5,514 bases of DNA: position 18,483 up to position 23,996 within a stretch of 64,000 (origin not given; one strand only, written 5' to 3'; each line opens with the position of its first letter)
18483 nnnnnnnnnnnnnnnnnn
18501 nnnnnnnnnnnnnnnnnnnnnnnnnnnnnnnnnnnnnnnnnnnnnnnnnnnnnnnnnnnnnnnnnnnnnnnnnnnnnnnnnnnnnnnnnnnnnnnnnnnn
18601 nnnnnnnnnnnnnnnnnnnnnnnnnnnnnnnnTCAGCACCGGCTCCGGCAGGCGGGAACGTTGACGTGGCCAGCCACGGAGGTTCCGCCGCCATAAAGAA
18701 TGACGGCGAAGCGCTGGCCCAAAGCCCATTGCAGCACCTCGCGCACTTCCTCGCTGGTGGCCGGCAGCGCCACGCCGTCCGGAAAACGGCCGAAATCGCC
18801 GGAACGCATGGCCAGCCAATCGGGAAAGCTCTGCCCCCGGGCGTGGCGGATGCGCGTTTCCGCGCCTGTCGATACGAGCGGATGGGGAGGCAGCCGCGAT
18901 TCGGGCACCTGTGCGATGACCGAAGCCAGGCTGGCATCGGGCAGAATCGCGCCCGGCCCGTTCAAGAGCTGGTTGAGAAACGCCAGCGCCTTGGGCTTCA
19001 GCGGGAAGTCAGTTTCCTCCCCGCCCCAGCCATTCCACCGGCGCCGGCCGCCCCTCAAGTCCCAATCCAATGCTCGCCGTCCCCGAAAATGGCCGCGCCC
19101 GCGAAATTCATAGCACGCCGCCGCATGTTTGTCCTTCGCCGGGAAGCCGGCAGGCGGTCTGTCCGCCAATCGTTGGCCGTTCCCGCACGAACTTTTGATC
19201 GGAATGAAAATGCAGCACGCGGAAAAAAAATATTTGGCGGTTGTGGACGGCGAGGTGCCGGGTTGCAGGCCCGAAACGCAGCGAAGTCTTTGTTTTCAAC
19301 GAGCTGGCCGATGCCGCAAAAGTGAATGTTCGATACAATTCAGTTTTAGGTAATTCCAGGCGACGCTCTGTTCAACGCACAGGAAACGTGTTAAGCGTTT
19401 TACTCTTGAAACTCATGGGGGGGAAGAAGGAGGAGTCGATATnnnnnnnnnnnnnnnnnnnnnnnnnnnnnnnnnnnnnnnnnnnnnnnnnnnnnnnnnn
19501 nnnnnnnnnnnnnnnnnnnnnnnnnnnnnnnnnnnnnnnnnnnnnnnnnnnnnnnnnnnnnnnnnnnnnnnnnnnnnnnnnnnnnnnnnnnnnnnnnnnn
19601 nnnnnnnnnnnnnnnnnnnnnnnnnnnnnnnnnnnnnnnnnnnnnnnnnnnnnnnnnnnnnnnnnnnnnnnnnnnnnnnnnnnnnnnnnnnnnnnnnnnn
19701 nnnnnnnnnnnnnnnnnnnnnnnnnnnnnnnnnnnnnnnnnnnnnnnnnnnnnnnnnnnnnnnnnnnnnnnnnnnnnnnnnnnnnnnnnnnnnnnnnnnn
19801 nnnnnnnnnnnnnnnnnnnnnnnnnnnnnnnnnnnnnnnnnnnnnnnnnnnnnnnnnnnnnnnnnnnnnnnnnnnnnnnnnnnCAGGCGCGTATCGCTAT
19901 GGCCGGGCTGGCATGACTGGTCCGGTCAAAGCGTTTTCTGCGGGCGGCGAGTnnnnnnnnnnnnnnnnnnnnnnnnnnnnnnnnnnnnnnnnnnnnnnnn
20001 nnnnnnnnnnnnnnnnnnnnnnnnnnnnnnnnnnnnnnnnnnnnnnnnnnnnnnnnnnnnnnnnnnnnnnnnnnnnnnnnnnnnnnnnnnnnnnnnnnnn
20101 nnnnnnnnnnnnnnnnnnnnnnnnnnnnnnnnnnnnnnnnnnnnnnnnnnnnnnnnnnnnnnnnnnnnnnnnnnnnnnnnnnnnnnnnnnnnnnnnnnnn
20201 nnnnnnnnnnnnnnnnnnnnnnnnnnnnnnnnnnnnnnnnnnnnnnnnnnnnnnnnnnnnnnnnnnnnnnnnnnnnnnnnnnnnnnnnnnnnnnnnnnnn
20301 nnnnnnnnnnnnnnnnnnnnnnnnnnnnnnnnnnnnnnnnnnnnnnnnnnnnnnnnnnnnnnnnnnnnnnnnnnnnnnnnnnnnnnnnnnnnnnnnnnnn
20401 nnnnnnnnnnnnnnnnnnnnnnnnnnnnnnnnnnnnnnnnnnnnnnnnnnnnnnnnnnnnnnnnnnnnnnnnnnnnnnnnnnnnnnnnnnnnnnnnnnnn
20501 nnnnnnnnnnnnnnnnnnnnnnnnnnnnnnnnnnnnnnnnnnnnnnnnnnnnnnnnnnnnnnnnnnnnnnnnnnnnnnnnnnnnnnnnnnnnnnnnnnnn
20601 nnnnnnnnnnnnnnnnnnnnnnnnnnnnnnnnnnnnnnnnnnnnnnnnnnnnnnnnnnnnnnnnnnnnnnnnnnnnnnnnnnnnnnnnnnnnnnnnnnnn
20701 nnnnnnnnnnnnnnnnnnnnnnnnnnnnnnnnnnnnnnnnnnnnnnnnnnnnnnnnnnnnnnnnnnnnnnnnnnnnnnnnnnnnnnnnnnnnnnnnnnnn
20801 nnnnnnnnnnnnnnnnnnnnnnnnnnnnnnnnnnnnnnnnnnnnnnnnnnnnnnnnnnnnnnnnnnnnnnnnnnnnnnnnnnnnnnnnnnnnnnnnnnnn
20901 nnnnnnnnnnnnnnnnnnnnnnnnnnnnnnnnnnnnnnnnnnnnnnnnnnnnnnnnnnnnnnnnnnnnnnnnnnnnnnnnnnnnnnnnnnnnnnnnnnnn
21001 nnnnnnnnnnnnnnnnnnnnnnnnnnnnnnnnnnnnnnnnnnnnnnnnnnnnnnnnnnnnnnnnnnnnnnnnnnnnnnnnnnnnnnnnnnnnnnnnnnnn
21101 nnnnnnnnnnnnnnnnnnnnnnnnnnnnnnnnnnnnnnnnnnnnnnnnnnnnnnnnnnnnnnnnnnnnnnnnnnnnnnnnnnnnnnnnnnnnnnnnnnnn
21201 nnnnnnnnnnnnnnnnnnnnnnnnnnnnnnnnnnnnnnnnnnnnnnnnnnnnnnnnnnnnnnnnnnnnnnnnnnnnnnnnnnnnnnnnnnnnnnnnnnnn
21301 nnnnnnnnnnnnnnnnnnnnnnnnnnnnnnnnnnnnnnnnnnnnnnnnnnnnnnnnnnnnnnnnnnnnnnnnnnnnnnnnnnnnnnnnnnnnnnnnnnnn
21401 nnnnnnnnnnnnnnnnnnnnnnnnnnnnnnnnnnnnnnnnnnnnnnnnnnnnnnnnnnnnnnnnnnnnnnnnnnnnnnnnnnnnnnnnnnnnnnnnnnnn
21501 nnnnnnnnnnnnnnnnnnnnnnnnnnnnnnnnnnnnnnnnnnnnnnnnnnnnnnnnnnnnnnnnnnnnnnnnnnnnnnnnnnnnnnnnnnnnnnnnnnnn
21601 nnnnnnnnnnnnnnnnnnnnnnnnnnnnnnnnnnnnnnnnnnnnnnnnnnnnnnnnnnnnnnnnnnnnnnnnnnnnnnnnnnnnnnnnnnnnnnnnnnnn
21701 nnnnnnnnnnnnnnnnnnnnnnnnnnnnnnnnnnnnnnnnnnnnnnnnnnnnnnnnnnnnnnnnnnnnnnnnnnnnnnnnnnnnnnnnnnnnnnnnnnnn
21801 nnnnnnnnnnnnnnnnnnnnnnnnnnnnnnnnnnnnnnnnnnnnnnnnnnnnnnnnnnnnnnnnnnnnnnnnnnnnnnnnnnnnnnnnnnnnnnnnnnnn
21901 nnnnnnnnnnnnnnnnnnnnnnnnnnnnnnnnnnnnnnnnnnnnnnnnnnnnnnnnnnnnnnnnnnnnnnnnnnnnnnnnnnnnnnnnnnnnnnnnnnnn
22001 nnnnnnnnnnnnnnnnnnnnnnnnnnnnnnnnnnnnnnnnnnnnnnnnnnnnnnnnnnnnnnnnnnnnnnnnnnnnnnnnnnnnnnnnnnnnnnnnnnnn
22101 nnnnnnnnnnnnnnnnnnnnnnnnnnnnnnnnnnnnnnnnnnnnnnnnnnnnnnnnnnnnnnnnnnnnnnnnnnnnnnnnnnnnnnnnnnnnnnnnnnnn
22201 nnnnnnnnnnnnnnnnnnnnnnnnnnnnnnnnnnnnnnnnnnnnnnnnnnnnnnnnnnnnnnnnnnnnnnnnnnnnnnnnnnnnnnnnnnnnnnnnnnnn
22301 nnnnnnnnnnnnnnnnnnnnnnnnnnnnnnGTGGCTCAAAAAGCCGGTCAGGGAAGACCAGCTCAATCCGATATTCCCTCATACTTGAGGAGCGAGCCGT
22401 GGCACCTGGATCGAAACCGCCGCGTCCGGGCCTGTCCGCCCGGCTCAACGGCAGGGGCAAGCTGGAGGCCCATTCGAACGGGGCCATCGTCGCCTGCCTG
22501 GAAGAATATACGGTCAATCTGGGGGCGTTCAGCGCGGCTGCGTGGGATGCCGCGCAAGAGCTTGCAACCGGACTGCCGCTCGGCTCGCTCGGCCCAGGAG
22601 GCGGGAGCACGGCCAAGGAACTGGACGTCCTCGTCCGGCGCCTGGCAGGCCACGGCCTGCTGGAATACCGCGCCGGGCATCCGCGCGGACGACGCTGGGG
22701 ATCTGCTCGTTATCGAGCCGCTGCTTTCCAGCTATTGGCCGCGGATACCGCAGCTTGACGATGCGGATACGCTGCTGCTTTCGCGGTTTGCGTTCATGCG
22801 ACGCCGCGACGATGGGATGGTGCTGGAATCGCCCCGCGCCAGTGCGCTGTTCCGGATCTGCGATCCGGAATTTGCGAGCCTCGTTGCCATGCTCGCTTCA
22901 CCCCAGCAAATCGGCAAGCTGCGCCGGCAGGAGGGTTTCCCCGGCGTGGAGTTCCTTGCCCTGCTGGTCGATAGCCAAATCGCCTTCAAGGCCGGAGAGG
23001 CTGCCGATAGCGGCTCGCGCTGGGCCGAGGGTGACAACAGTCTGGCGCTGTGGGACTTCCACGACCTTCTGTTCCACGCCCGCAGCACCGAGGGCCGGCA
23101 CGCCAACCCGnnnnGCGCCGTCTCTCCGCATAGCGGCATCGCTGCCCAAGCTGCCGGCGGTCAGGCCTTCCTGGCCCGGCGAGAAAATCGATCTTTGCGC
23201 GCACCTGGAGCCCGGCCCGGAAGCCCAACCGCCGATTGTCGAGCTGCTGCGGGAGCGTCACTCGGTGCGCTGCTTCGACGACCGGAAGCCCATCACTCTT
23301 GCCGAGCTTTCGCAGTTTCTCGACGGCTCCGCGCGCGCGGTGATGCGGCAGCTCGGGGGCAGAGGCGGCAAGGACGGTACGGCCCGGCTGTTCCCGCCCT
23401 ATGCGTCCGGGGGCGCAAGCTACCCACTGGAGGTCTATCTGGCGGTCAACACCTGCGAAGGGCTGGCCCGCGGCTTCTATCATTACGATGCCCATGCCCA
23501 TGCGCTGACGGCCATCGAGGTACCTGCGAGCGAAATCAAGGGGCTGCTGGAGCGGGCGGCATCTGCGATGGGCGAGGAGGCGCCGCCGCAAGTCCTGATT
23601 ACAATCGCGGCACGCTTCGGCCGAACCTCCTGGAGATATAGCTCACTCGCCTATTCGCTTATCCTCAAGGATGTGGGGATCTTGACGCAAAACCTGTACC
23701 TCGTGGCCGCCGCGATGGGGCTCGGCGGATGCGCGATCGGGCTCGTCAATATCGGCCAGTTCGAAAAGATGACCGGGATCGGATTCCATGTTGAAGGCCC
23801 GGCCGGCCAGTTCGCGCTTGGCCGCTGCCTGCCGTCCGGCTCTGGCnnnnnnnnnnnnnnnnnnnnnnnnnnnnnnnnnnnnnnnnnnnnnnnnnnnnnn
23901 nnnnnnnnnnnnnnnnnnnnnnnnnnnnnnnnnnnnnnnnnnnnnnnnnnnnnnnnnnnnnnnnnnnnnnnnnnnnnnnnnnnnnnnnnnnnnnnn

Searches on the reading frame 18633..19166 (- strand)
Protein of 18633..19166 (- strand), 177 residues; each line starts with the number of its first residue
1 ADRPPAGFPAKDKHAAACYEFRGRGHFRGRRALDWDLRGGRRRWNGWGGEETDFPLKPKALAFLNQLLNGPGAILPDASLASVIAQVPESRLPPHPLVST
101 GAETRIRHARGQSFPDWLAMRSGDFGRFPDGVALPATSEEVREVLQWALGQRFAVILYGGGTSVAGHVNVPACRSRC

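Call 31: search_protein_families(library=pfam, proteins=[window:18633-19166:-], max_evalue=0.001)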
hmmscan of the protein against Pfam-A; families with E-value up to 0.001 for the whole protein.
window:18633-19166:- (177 aa): 1 family
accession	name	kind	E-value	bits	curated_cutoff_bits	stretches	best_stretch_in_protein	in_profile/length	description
PF01565.28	FAD_binding_4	-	3.5e-05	24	26.4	1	129-168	1-40/139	FAD binding domain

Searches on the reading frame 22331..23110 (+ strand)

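Call 31: search_protein_families(library=pfam, proteins=[window:22331-23110:+], max_evalue=0.001)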
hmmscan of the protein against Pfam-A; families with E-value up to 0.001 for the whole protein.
window:22331-23110:+ (260 aa): 1 family
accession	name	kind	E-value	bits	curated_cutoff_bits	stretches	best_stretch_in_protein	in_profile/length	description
PF22767.2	ThcOx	-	1.9e-31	109.6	27.7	1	149-257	2-109/110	Cyanobactin oxidase ThcOx,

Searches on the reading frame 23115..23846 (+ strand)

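Call 31: search_protein_families(library=pfam, proteins=[window:23115-23846:+], max_evalue=0.001)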
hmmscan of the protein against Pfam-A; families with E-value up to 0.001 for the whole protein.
window:23115-23846:+ (244 aa): 1 family
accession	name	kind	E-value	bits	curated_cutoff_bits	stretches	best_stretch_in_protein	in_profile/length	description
PF00881.29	Nitroreductase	-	2.3e-21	77.1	23.5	1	45-236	1-166/167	Nitroreductase family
